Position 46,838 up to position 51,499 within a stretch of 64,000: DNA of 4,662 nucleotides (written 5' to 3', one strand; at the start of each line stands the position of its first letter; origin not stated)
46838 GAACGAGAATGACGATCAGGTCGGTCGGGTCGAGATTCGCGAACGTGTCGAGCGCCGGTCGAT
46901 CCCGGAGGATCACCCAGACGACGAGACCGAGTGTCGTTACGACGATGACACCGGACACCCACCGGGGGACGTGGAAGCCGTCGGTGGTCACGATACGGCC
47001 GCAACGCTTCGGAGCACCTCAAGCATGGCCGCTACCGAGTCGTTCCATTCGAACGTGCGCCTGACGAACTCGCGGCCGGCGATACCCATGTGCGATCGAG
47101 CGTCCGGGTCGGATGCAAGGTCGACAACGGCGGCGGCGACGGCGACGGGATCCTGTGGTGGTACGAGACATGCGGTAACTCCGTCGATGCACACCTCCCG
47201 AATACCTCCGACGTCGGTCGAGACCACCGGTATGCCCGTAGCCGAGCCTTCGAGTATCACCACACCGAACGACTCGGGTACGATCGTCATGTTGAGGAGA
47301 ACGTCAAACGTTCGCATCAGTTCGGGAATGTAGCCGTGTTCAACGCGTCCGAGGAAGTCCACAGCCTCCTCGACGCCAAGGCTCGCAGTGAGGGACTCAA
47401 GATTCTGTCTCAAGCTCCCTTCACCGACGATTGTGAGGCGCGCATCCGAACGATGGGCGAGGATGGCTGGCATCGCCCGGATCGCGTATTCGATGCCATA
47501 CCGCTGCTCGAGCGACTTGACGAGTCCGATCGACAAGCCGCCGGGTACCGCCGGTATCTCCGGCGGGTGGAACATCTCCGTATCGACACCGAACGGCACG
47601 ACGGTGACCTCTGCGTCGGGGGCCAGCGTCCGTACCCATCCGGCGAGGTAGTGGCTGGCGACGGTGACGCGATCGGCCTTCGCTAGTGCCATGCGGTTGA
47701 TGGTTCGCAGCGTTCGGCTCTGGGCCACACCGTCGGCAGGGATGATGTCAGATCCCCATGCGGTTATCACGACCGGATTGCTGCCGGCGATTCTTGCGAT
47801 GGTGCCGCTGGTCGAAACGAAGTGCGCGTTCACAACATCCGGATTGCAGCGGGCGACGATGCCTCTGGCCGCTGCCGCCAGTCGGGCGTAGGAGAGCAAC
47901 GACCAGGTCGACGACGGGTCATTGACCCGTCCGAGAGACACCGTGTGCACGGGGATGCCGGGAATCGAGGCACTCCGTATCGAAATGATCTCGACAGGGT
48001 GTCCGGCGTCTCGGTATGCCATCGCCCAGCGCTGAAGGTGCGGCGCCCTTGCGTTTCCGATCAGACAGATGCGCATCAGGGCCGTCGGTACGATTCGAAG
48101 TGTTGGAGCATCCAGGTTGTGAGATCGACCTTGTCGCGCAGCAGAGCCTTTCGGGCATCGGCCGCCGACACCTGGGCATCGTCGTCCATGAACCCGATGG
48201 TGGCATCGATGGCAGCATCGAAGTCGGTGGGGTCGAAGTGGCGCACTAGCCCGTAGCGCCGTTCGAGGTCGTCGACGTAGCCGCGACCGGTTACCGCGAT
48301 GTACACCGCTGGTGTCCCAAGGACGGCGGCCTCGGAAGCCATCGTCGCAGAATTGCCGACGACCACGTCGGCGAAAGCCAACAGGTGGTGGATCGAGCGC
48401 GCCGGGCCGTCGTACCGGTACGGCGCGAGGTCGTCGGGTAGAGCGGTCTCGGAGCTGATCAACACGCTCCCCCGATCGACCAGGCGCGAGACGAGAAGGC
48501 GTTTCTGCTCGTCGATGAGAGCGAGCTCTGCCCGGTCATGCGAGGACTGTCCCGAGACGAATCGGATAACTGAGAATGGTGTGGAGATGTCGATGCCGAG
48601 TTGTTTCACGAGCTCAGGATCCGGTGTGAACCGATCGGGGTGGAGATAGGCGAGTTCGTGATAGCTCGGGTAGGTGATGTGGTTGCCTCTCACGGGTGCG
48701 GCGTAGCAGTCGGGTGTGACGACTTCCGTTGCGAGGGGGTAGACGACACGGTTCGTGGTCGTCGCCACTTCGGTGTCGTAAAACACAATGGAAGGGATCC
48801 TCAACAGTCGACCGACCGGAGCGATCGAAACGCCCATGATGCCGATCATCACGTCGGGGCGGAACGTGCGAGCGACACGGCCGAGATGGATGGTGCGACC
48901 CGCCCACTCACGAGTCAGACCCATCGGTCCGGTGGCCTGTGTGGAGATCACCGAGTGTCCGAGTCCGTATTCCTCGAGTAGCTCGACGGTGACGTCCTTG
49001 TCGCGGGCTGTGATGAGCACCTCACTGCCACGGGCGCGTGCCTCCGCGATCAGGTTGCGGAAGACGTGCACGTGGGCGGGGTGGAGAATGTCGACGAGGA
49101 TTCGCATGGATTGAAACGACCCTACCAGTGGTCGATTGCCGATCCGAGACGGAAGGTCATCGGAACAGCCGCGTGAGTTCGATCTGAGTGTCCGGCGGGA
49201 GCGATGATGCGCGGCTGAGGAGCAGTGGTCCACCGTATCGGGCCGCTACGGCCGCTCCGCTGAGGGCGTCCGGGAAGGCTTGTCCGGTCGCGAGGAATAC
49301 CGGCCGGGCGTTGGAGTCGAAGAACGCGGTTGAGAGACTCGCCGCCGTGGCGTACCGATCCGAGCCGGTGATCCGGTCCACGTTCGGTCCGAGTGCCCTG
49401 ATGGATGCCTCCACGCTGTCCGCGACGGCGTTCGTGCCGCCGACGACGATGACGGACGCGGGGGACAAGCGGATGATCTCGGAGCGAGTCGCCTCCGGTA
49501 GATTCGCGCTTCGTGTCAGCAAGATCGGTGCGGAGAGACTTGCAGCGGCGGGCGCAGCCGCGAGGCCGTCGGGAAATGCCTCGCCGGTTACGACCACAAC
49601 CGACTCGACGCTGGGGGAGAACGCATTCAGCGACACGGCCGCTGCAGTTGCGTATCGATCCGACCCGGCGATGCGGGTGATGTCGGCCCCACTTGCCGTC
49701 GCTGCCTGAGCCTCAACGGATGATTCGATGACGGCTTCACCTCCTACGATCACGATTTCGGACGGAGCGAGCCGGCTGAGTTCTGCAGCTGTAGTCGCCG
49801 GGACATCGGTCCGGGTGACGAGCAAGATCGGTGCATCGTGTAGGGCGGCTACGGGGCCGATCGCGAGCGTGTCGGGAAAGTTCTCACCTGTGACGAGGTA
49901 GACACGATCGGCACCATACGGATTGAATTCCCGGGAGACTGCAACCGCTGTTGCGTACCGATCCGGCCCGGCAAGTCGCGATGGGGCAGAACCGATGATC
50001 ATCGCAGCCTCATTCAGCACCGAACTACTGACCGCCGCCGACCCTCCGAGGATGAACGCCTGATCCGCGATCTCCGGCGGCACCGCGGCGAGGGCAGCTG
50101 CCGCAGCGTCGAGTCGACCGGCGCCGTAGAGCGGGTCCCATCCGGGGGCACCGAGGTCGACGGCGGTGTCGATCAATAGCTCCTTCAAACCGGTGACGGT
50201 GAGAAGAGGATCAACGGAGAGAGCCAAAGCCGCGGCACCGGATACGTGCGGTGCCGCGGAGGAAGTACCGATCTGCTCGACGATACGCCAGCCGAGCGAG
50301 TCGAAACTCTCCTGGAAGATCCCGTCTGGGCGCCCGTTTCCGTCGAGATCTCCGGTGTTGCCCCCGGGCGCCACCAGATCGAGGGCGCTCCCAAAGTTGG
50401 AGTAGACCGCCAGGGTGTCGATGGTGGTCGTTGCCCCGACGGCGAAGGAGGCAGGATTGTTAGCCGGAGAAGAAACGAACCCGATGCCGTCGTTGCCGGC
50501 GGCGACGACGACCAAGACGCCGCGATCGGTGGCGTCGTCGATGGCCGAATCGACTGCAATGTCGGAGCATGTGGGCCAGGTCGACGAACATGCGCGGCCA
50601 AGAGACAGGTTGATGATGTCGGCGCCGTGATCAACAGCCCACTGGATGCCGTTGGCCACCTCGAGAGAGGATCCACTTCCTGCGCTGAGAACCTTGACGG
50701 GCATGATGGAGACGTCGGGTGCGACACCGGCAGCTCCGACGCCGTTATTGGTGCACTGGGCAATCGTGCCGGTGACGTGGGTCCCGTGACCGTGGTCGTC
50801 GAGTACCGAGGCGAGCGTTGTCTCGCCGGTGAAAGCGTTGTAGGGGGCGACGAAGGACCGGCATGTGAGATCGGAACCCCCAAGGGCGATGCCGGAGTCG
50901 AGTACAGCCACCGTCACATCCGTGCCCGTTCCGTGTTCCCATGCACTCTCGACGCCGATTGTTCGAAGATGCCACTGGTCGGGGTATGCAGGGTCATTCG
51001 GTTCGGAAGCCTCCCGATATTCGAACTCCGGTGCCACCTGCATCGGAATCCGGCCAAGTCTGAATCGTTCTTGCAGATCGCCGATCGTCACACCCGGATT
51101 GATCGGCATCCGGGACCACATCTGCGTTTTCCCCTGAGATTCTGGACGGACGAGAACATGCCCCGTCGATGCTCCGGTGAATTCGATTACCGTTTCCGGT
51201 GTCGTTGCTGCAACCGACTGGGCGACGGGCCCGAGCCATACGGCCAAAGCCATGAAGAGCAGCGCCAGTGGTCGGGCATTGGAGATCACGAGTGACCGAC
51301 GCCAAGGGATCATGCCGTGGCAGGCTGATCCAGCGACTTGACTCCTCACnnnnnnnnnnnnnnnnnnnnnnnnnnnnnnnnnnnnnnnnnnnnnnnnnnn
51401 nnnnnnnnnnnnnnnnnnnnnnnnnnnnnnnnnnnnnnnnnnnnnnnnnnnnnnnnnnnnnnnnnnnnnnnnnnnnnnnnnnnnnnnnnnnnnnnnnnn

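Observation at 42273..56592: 14.3-kb island of CWB2-anchored wall-remodelling enzymes inserted exactly between a korB stop and its downstream leader: an actinobacterial counterpart of the C. difficile Cwp repertoire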

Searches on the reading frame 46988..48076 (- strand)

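Call 4: search_protein_families(library=pfam, proteins=[window:46988-48076:-], max_evalue=0.01)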
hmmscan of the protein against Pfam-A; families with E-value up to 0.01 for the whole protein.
window:46988-48076:- (362 aa): 7 families
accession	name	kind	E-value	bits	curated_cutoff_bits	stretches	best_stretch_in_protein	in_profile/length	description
PF13692.12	Glyco_trans_1_4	-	3.9e-32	111.9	27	1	183-323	4-142/142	Glycosyl transferases group 1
PF00534.26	Glycos_transf_1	-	5.1e-32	111.2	26.4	1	183-336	18-171/172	Glycosyl transferases group 1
PF13477.12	Glyco_trans_4_2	-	1.2e-18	68.1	23.4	1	2-140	1-138/139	Glycosyl transferase 4-like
PF13439.12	Glyco_transf_4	-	7.8e-15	55.7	28.5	1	13-167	7-169/170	Glycosyltransferase Family 4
PF13579.12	Glyco_trans_4_4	-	2.3e-12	48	29.7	1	12-163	5-158/158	Glycosyl transferase 4-like domain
PF13524.12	Glyco_trans_1_2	-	1.2e-09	38.7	25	1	207-352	10-143/144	Glycosyl transferase-like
PF20706.3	GT4-conflict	-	0.00019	21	26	1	119-350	132-384/385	Family 4 Glycosyltransferase in conflict systems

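Call 53: search_protein_families(library=ncbifam, proteins=[window:46988-48076:-], max_evalue=0.001)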
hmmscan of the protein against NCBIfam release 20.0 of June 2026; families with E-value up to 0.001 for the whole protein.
window:46988-48076:- (362 aa): 35 families (the best 25 are shown)
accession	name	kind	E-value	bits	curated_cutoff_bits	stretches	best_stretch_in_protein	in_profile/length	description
NF041876.1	EPS_EpsE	equivalog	7.5e-33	114.3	400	1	131-347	159-385/389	exopolysaccharide biosynthesis GT4 family glycosyltransferase EpsE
TIGR03088.1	stp2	hypoth_equivalog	1.3e-32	113.3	409.05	1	78-355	81-370/374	TIGR03088 family PEP-CTERM/XrtA system glycosyltransferase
TIGR04063.1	stp3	hypoth_equivalog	1.2e-30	106.7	442.05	1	64-358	78-395/397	TIGR04063 family PEP-CTERM/XrtA system glycosyltransferase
TIGR03999.1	thiol_BshA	equivalog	8.3e-30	103.9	273.7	1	73-356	79-371/375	N-acetyl-alpha-D-glucosaminyl L-malate synthase BshA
TIGR03449.1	mycothiol_MshA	equivalog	9.7e-22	77.4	462.5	1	131-357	162-402/406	D-inositol-3-phosphate glycosyltransferase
NF038229.1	Glyco4_Geo_Pelo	equivalog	6e-20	71.5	400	1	68-359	45-337/338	GPMC system family 4 glycosyltransferase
TIGR04047.1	MSMEG_0565_glyc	hypoth_equivalog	1.9e-19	70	259.85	1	119-354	124-370/373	MSMEG_0565 family glycosyltransferase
NF053787.1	GlcN_PG_synth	equivalog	3e-17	62.5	480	1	250-358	255-359/361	N-acetylglucosaminyl phosphatidylglycerol synthase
TIGR02149.1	glgA_Coryne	subfamily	6e-17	61.8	302.4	1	244-358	271-390/391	glycogen synthase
NF047684.1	TeichurnBiosyTuaC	equivalog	1.2e-14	54.1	550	1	76-353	106-384/391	teichuronic acid biosynthesis protein TuaC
NF038011.1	PelF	equivalog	1.4e-13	50.8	100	1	152-343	277-477/489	GT4 family glycosyltransferase PelF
TIGR04005.1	wcaL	equivalog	1.3e-12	47.3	537.6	1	132-325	173-373/406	colanic acid biosynthesis glycosyltransferase WcaL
TIGR02472.1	sucr_P_syn_N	equivalog_domain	6e-11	41.8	576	1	259-354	343-437/439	sucrose-phosphate synthase, putative, glycosyltransferase domain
NF011726.0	PRK15179.1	equivalog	7.5e-11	41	733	1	199-352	536-688/694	Vi polysaccharide biosynthesis protein TviE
NF038255.1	exopoly_VpsD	equivalog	1.2e-10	40.8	300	1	74-294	97-319/381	VpsD family glycosyltransferase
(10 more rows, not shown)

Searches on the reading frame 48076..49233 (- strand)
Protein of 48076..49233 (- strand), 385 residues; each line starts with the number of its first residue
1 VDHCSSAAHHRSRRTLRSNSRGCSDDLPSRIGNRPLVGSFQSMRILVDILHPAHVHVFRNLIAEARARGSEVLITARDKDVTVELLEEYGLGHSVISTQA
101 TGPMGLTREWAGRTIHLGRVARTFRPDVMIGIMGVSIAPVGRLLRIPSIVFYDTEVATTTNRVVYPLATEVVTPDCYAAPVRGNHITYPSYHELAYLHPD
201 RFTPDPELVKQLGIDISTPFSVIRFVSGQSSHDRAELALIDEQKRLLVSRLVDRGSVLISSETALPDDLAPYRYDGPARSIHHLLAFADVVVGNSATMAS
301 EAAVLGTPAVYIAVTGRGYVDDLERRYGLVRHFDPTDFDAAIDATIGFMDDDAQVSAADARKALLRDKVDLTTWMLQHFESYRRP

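Call 4: search_protein_families(library=pfam, proteins=[window:48076-49233:-], max_evalue=0.01)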
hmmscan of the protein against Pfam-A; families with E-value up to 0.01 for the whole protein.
window:48076-49233:- (385 aa): 2 families
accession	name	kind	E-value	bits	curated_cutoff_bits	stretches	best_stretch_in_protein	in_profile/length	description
PF04007.18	DUF354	-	2.2e-19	70.2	22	1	44-176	2-134/349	Protein of unknown function (DUF354)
PF13579.12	Glyco_trans_4_4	-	8.9e-06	26.6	29.7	1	57-163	6-112/158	Glycosyl transferase 4-like domain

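Call 53: search_protein_families(library=ncbifam, proteins=[window:48076-49107:-], max_evalue=0.001)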
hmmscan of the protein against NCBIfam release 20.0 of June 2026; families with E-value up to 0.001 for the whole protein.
window:48076-49107:- (343 aa): 0 families

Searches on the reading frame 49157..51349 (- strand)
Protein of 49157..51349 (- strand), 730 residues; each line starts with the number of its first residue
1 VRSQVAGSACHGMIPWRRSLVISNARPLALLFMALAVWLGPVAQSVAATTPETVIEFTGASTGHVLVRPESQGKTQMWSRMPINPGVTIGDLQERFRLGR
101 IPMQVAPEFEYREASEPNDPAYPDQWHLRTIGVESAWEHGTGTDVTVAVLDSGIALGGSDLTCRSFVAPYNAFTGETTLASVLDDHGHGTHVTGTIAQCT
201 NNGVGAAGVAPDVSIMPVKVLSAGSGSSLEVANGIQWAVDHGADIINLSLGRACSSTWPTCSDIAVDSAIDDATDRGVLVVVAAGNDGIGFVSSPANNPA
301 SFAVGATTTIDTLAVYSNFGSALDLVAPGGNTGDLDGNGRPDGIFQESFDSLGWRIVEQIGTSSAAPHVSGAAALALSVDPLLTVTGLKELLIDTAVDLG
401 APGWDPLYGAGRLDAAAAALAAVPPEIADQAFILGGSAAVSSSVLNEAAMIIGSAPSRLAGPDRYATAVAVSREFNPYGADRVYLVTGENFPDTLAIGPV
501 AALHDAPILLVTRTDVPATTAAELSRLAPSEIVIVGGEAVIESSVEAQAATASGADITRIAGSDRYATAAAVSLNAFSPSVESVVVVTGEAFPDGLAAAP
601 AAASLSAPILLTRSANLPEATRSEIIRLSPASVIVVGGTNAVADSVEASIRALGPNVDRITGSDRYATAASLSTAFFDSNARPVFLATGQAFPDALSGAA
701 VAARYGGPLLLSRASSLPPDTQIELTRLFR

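Call 4: search_protein_families(library=pfam, proteins=[window:49157-51349:-], max_evalue=0.01)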
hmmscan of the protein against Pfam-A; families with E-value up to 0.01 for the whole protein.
window:49157-51349:- (730 aa): 2 families
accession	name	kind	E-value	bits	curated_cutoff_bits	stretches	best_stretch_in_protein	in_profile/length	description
PF04122.17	CW_binding_2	-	2e-56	188.9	24.9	3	559-647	1-73/73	Cell wall binding domain 2 (CWB2)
PF00082.27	Peptidase_S8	-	5.6e-54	183.8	21.8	1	142-411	1-288/288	Subtilase family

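Call 53: search_protein_families(library=ncbifam, proteins=[window:49157-51349:-], max_evalue=0.001)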
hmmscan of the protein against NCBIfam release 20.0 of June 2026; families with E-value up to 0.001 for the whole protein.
window:49157-51349:- (730 aa): 7 families
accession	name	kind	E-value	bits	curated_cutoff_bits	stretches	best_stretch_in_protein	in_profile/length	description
TIGR03921.1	T7SS_mycosin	equivalog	4.2e-51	174.1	278.75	1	133-427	3-293/353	type VII secretion-associated serine protease mycosin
NF033435.1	S-layer_Clost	equivalog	4.6e-32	111.7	650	2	577-704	413-549/728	S-layer protein SlpA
NF033595.1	denti_PrtP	equivalog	3.1e-25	88.9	300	2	246-429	342-512/606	dentilisin complex serine proteinase subunit PrtP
TIGR03895.1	protease_PatA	subfamily_domain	1.1e-16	60.7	421.05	1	188-379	1-179/606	PatA/PatG family cyanobactin maturation protease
NF049966.1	QH_SP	equivalog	3.4e-12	46.2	165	1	147-306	2-142/219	subtilisin-like serine protease QhpE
NF042956.1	IteS_antiphage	equivalog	4.3e-09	35.2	900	1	146-288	258-395/747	S8 family anti-phage peptidase IteS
NF040553.1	SGO_0316_fam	subfamily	2.8e-08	31.9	1400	1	184-291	356-469/1486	SGO_0316/SGO_0317 family LPXTG-anchored serine peptidase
